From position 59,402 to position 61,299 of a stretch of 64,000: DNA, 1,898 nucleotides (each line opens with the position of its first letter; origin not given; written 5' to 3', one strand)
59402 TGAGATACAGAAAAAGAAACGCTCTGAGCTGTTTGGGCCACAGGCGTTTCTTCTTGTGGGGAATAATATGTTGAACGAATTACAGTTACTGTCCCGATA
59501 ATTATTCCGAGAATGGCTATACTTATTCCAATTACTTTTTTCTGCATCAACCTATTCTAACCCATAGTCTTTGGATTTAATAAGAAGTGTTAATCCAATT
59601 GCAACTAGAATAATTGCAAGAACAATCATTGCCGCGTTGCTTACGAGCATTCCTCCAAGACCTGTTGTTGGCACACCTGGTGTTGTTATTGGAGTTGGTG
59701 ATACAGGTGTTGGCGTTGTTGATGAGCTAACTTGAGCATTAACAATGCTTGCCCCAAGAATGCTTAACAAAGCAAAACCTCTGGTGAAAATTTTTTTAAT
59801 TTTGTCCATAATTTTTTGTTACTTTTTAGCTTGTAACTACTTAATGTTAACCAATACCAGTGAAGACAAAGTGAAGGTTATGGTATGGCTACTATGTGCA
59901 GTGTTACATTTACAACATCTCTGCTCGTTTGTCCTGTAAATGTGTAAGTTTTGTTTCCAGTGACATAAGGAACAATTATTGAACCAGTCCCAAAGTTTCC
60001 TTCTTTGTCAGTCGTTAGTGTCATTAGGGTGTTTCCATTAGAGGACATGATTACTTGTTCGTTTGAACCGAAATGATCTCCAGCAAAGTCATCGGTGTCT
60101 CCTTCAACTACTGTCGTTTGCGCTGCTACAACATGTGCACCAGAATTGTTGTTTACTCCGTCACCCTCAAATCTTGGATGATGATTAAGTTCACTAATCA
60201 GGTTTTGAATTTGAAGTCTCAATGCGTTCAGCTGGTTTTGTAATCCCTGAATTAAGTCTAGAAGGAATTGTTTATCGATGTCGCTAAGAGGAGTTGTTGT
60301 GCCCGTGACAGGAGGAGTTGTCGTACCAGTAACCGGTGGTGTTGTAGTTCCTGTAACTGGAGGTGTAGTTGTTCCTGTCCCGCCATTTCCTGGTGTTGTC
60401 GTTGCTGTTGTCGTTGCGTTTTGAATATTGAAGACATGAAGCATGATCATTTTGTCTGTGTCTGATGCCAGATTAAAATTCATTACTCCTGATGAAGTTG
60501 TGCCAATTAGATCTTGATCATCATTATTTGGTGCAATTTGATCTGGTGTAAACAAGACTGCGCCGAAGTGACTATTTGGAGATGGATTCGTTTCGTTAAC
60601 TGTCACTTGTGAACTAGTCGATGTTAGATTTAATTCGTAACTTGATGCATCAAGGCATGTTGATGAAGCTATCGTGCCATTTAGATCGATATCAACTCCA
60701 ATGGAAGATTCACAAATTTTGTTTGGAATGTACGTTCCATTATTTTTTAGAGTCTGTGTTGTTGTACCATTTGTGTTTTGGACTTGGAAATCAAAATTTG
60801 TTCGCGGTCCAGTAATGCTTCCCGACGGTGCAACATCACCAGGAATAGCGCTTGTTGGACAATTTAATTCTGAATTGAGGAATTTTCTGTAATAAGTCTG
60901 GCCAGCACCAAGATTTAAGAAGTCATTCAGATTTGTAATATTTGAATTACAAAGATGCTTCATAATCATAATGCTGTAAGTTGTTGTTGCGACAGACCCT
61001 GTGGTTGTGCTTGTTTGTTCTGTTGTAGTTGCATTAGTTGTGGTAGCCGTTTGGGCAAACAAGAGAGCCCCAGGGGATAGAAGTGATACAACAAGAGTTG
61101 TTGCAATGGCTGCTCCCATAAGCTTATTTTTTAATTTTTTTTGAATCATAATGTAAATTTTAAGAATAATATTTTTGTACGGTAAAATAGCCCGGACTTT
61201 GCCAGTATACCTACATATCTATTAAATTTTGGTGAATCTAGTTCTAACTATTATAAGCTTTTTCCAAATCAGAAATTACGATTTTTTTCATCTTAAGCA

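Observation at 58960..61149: Sortase with an adjacent 85-aa minimal substrate (VPTTG) and a Thr-rich protein bearing three exact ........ repeats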

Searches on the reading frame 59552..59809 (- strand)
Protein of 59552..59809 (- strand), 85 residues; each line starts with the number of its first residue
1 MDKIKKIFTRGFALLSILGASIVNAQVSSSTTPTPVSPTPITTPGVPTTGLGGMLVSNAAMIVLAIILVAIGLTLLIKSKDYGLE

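Call 3: search_protein_families(library=pfam, proteins=[window:59552-59809:-], max_evalue=0.01)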
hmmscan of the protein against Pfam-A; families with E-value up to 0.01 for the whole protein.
window:59552-59809:- (85 aa): 0 families

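Call 4: search_protein_families(library=ncbifam, proteins=[window:59552-59809:-], max_evalue=0.01)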
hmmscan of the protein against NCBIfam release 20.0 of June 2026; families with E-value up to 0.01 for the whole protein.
window:59552-59809:- (85 aa): 0 families

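Call 9: find_homologous_proteins(query=window:59552-59809:-, max_evalue=0.01)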
Query window:59552-59809:- (85 aa): 1 proteins with E <= 0.01 among 5 candidates.
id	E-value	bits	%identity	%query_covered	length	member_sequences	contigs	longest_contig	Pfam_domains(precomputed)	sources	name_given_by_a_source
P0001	6.6e-14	69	81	42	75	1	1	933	-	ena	-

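Call 35: search_protein_families(library=pfam, proteins=[window:59552-59809:-], max_evalue=10)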
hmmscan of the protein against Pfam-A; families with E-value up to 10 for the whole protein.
window:59552-59809:- (85 aa): 0 families

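Call 36: search_protein_families(library=ncbifam, proteins=[window:59552-59809:-], max_evalue=10)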
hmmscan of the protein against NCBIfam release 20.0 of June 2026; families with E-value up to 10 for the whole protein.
window:59552-59809:- (85 aa): 1 family
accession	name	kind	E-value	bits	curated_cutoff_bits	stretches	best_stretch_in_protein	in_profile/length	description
NF033635.1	SLATT_fungal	domain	0.24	11.3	35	1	10-64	16-69/128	SLATT domain-containing protein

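Call 38: find_homologous_proteins(query=A2, max_evalue=0.001)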
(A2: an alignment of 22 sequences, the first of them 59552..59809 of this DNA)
Query A2 (22 sequences) (85 aa, profile of the alignment): 123 proteins with E <= 0.001 among 8000 candidates; the best 120 are listed.
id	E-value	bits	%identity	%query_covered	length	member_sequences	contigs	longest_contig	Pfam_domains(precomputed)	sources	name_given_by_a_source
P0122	1.6e-23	100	40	47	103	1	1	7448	-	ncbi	-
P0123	2.3e-22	96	-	-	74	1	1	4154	-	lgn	-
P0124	8.7e-22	95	28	95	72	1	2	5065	-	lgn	-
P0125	1.5e-21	94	-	-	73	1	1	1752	-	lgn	-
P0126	2.5e-21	93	53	18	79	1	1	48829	-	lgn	-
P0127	1.1e-20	91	31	38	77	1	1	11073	-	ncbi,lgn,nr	ncbi:MAG: hypothetical protein JWO84_91 [Parcubacteria group bacterium]|nr:hypothetical protein [Par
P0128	1.3e-20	91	28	79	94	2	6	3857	-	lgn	-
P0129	1.5e-20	91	52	25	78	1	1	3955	-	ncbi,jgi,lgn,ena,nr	ncbi:MAG: hypothetical protein JO019_00535 [Candidatus Kaiserbacteria bacterium]|nr:hypothetical pro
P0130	2.9e-20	90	-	-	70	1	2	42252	-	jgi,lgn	jgi:hypothetical protein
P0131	1.1e-19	88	28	51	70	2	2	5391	-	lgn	-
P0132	5.7e-19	86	39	87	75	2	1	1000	-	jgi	-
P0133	1.4e-18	84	42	45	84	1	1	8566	-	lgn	-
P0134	1.7e-18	84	30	39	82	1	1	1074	-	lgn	-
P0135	1.8e-18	84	60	18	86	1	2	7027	-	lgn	-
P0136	3.7e-18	83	-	-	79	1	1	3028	-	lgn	-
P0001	7.9e-15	72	81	42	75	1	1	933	-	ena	-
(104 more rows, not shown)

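Call 87: list_cluster_members(proteins=[window:59552-59809:-, window:58960-59547:-, window:59878-61149:-])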
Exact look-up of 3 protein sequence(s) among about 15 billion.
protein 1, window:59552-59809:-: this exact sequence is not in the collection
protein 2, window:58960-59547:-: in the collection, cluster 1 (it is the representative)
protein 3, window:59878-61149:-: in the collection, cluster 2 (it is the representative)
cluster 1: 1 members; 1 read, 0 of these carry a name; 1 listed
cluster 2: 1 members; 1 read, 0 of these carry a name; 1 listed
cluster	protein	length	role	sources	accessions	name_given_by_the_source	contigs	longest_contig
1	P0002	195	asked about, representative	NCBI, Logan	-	-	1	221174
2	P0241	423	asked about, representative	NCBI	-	-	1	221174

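Call 90: find_related_loci(query=A2, collection=metagenome_contigs, flank=3000)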
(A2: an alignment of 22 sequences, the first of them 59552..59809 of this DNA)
Query A2 (85 aa) in metagenome_contigs; peptide patterns used: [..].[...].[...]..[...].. (x = any residue, [..] = any of these).
454 stretches matched a pattern; 7 encode a relative of the query (tblastn E <= 1e-3); 7 distinct loci.
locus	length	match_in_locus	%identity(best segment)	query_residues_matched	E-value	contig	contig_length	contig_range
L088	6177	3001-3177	37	3-72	5e-8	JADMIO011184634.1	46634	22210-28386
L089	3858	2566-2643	62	28-53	4e-7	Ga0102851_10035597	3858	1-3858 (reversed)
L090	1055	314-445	50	37-80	7e-7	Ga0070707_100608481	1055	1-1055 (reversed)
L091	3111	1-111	46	44-80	2e-6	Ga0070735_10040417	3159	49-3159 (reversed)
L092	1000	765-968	39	5-78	1e-6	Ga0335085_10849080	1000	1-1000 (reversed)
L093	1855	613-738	38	41-82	4e-6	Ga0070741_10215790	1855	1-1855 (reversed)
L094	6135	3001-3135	44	14-53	8e-6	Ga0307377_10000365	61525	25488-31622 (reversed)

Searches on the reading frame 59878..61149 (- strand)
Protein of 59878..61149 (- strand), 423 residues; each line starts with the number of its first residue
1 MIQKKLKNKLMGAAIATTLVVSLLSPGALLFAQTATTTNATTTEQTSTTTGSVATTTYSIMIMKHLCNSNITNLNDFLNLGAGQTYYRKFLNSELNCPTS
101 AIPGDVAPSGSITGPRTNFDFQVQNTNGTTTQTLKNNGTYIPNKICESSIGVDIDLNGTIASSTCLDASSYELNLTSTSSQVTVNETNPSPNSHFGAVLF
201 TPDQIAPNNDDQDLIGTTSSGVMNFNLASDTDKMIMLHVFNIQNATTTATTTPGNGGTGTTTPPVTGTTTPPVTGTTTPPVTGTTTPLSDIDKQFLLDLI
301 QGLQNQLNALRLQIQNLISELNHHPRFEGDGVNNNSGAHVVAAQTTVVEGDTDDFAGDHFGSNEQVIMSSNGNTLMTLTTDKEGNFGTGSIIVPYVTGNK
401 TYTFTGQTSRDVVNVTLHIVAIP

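Call 3: search_protein_families(library=pfam, proteins=[window:59878-61149:-], max_evalue=0.01)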
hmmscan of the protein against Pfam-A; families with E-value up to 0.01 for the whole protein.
window:59878-61149:- (423 aa): 0 families

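Call 4: search_protein_families(library=ncbifam, proteins=[window:59878-61149:-], max_evalue=0.01)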
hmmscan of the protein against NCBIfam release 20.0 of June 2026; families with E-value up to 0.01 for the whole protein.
window:59878-61149:- (423 aa): 1 family
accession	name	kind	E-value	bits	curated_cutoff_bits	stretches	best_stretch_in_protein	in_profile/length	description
NF058592.1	GxPGS_dom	subfamily_domain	0.0084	16.1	45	1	355-386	16-47/65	PGS family Ig-like domain-containing protein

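Call 35: search_protein_families(library=pfam, proteins=[window:59878-61149:-], max_evalue=10)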
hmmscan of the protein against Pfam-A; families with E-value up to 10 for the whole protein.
window:59878-61149:- (423 aa): 0 families

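Call 56: search_protein_representatives(protein=window:59878-61149:-)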
Query: 423 residues. Proteins with E-value up to 0.001 (for the whole library): 291; up to 1e-10: 135; up to 1e-30: 37. The best 150 are listed.
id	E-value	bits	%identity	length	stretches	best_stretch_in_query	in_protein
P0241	5.1e-269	907.8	100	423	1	1-423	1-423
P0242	6.8e-87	308.2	50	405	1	16-423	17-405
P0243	8.7e-83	294.7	48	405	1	11-423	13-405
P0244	1.7e-71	257.5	44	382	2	49-266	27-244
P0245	1.2e-56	208.7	43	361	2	7-271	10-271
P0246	3.3e-56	207.2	43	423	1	24-411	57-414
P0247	3.8e-55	203.7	41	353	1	63-418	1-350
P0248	1.7e-53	198.2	40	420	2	16-253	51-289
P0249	1.1e-49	185.8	33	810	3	59-267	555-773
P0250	2.5e-49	184.6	46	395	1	15-264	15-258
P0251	2.4e-48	181.3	49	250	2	147-253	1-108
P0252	4.0e-46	174.0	45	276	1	56-265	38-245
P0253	1.2e-45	172.4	44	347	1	24-272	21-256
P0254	2.1e-45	171.6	44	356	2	12-238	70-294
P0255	2.7e-45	171.3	47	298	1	46-304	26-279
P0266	9.6e-38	146.4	32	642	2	50-254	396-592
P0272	5.9e-34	133.9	36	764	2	60-287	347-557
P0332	2.2e-17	79.4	35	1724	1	52-243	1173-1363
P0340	4.9e-17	78.2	34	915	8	347-418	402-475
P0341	9.3e-17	77.3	32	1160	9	349-422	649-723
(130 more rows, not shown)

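Call 58: search_protein_families(library=pfam, proteins=[P0249, P0266, P0272, P0340, P0341, P0332, P0242], max_evalue=0.001)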
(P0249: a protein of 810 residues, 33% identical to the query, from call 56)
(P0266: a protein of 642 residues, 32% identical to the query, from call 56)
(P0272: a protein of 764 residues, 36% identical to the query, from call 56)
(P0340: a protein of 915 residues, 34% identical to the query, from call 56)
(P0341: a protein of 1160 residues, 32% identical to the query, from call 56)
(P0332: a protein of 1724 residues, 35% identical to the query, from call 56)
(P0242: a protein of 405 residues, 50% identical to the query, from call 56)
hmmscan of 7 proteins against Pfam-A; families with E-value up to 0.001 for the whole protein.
P0249 (810 aa): 2 families
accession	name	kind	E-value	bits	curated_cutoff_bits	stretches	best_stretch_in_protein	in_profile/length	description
PF17802.7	SpaA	-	1.9e-08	34.8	23.1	1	36-112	3-89/91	Prealbumin-like fold domain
PF24107.1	DUF7382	-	1.7e-06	28.2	27.4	0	200-223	10-33/65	Domain of unknown function (DUF7382)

P0266 (642 aa): 1 family
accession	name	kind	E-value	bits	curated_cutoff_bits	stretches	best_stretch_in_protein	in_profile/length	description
PF07452.17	CHRD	-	1.9e-11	45.3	24.1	1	38-169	1-117/117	CHRD domain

P0272 (764 aa): 0 families

P0340 (915 aa): 0 families

P0341 (1160 aa): 1 family
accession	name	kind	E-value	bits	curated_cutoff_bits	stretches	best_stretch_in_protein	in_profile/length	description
PF01833.30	TIG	-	0.00014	22.2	20.9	0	901-941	6-47/84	IPT/TIG domain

P0332 (1724 aa): 0 families

P0242 (405 aa): 1 family
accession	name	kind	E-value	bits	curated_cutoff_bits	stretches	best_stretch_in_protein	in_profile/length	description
PF14282.11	FlxA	-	0.00028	21.4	26.3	1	264-301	44-81/101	FlxA-like protein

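Call 81: predict_structure(alignment_id=A4)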
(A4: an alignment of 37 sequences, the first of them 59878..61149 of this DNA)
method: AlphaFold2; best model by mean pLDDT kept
length: 423 residues; sequences in the alignment: 37
mean_pLDDT: 80.0   pTM: 0.55
mean pLDDT of the five models: 80.0, 79.9, 79.0, 78.7, 78.3
residues with pLDDT >= 90: 254; 70-90: 52; 50-70: 19; < 50: 98
segments of 3 or more residues with pLDDT < 50: 1-3, 5-7, 9-48, 249-251, 254-290, 324-335
pLDDT, mean of each block of 10 residues (from residue 1): 47 45 38 37 47 92 97 96 92 97 97 97 92 98 96 92 97 97 97 96 92 95 96 97 74 46 41 39 40 65 81 77 51 65 95 95 95 92 90 91 95 95 82
secondary structure, 60 per line:
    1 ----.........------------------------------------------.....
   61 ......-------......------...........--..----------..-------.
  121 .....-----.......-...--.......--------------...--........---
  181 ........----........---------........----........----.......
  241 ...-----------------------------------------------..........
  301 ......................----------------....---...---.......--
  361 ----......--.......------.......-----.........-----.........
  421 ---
elements in order: H5-13 E56-66 H74-79 H86-96 E120-125 E131-133 H134-137 E139-141 E144-146 H147-150 E165-167 E170-177 E181-188 E193-200 H210-213 E214-217 E222-226 E234-243 H291-322 E339-342 E346-348 E352-358 E365-370 E373-379 E386-392 E398-406 E412-420
